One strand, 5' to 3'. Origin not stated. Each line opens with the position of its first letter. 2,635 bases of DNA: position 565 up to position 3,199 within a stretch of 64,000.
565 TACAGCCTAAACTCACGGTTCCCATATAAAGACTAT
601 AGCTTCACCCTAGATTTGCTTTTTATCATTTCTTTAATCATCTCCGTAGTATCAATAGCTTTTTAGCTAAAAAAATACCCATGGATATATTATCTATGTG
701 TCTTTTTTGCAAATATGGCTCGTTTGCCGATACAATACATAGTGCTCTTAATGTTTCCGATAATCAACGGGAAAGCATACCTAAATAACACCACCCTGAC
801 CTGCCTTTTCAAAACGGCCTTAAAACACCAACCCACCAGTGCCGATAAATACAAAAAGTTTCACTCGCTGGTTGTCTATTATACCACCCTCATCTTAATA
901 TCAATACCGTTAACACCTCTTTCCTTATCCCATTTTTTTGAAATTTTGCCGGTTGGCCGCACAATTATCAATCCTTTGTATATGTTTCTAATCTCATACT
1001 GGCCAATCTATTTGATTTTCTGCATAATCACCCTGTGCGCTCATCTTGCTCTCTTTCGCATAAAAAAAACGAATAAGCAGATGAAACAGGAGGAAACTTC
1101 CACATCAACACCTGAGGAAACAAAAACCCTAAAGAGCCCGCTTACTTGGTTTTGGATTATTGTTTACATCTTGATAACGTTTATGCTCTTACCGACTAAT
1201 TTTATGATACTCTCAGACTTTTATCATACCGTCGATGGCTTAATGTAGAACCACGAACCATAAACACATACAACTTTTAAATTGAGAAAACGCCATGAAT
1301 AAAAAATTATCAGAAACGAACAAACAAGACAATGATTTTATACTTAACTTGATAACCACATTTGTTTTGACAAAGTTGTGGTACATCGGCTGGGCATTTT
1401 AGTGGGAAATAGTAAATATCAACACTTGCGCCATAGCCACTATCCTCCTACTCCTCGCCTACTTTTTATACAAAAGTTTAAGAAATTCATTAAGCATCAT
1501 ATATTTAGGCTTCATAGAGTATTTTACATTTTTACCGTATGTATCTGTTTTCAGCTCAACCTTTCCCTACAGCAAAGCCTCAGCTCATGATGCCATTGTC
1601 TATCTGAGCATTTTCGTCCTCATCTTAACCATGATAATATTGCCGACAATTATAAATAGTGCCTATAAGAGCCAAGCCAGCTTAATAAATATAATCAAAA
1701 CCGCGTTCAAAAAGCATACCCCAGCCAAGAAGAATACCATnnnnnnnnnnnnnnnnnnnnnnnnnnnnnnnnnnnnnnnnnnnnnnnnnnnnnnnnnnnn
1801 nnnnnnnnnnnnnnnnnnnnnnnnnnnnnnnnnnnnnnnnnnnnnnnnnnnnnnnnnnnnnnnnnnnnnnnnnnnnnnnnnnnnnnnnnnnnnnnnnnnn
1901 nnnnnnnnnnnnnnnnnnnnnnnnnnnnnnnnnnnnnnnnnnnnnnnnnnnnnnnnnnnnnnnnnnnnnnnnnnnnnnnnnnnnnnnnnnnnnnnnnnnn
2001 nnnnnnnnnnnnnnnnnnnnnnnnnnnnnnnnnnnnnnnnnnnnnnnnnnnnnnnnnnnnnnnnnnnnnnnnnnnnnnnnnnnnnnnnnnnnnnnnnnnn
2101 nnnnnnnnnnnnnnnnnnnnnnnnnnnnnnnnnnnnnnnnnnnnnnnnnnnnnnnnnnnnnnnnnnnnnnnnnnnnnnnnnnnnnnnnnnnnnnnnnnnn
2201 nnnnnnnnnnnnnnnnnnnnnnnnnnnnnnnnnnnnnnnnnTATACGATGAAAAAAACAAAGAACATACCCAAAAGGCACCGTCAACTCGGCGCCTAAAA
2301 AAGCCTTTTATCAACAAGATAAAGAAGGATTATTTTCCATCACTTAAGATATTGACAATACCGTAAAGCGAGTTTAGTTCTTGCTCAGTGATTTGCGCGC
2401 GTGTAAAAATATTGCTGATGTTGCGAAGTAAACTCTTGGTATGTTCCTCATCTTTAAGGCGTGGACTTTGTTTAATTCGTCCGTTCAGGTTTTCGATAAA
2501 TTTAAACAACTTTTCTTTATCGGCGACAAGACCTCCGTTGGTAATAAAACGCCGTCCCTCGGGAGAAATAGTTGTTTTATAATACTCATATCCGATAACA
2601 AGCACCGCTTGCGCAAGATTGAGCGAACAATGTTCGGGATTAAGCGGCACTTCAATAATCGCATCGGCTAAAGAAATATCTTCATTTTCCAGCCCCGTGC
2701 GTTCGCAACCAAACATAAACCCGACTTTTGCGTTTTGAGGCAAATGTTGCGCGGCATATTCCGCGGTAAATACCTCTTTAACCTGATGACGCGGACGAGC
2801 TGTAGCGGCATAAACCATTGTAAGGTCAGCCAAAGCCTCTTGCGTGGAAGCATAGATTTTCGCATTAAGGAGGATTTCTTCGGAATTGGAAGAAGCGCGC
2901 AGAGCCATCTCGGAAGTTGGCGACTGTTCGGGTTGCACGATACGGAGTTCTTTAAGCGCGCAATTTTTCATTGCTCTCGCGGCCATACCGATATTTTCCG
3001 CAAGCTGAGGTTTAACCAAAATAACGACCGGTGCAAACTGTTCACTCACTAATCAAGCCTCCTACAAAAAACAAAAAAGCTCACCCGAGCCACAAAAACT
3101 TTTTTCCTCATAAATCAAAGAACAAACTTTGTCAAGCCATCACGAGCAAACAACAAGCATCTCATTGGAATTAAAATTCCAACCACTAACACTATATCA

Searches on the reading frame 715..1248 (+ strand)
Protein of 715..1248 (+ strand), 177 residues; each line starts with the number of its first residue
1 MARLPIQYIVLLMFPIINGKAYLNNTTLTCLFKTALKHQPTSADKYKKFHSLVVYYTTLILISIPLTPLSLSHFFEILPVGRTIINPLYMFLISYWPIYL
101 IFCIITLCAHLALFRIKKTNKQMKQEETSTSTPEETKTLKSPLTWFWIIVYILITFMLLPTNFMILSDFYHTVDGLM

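Call 36: search_protein_families(library=pfam, proteins=[window:715-1248:+], max_evalue=0.001)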
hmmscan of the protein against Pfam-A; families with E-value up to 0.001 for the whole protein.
window:715-1248:+ (177 aa): 1 family
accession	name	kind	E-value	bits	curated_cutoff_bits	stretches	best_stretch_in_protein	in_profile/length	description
PF15190.11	TMEM251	-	0.00072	20.1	27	0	88-155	14-81/131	Transmembrane protein 251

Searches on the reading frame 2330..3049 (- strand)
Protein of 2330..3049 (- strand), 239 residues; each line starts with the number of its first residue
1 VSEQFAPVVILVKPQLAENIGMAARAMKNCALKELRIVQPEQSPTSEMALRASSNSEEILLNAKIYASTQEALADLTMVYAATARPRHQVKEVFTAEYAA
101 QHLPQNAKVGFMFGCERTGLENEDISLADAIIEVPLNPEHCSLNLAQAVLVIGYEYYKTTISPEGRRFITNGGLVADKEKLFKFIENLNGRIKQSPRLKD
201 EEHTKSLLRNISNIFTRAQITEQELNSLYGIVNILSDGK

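Call 36: search_protein_families(library=pfam, proteins=[window:2330-3049:-], max_evalue=0.001)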
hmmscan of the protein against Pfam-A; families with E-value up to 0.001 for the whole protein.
window:2330-3049:- (239 aa): 1 family
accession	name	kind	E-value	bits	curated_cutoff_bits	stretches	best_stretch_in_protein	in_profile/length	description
PF00588.24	SpoU_methylase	-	1.7e-24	87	29.7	1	8-154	3-142/142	SpoU rRNA Methylase family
